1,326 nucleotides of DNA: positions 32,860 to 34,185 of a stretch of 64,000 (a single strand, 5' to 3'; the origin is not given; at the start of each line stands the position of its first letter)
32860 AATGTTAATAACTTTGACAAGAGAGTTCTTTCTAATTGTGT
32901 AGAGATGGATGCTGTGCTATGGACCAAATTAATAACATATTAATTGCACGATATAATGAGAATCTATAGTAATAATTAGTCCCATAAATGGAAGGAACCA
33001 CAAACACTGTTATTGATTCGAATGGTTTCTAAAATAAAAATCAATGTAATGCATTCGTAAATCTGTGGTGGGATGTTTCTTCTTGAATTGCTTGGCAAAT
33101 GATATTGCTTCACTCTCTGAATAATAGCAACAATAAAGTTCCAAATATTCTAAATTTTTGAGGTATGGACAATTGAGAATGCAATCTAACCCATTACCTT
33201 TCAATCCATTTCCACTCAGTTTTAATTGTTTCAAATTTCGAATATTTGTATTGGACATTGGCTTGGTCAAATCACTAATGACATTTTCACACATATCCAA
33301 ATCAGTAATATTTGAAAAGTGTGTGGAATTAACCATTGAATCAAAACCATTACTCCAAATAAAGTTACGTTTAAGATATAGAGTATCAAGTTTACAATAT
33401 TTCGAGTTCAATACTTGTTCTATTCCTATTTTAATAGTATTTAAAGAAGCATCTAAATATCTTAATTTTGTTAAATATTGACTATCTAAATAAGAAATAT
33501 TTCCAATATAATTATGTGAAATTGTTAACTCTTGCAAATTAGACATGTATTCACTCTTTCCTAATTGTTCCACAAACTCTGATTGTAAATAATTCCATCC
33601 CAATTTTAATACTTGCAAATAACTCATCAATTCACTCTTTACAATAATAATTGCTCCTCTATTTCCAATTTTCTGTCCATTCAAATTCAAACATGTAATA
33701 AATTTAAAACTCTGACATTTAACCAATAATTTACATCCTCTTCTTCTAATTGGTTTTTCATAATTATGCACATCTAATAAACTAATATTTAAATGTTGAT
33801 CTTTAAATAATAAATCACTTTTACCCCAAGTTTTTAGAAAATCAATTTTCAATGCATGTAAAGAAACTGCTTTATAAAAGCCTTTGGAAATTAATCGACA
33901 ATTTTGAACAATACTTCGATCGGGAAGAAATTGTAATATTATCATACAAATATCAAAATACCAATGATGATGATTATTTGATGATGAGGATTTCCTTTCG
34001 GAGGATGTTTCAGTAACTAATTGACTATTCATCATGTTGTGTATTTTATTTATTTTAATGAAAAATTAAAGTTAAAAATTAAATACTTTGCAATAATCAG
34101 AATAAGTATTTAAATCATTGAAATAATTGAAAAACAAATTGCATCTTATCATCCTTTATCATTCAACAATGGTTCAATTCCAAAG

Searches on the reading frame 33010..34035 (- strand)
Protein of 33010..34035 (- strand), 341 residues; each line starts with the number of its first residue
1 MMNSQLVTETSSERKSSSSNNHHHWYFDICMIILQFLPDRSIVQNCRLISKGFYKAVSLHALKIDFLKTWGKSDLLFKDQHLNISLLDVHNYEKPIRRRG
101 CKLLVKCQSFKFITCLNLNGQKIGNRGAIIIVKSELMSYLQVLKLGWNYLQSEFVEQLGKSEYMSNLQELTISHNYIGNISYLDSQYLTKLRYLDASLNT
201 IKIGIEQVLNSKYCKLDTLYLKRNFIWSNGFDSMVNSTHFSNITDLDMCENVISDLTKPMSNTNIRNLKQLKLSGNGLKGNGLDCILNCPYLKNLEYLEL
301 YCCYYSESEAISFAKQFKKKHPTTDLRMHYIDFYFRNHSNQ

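Call 29: search_protein_families(library=pfam, proteins=[window:33010-34035:-], max_evalue=0.01)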
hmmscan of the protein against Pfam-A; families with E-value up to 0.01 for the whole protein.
window:33010-34035:- (341 aa): 5 families
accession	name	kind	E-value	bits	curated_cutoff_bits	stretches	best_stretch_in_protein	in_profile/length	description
PF12799.13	LRR_4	-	1.5e-07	31.9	27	1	166-199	2-33/44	Leucine Rich repeats (2 copies)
PF13855.12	LRR_8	-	4.2e-06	26.9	27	1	162-200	22-60/61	Leucine rich repeat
PF00560.39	LRR_1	-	0.00029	20.8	20.6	0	267-289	1-23/23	Leucine Rich Repeat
PF23598.1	LRR_14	-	0.00031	20.1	40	1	156-318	108-263/353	Leucine-rich repeat region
PF24758.1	LRR_At5g56370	-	0.008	16.3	27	0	262-299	57-95/227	FBD-associated F-box protein At5g56370, LRR repeats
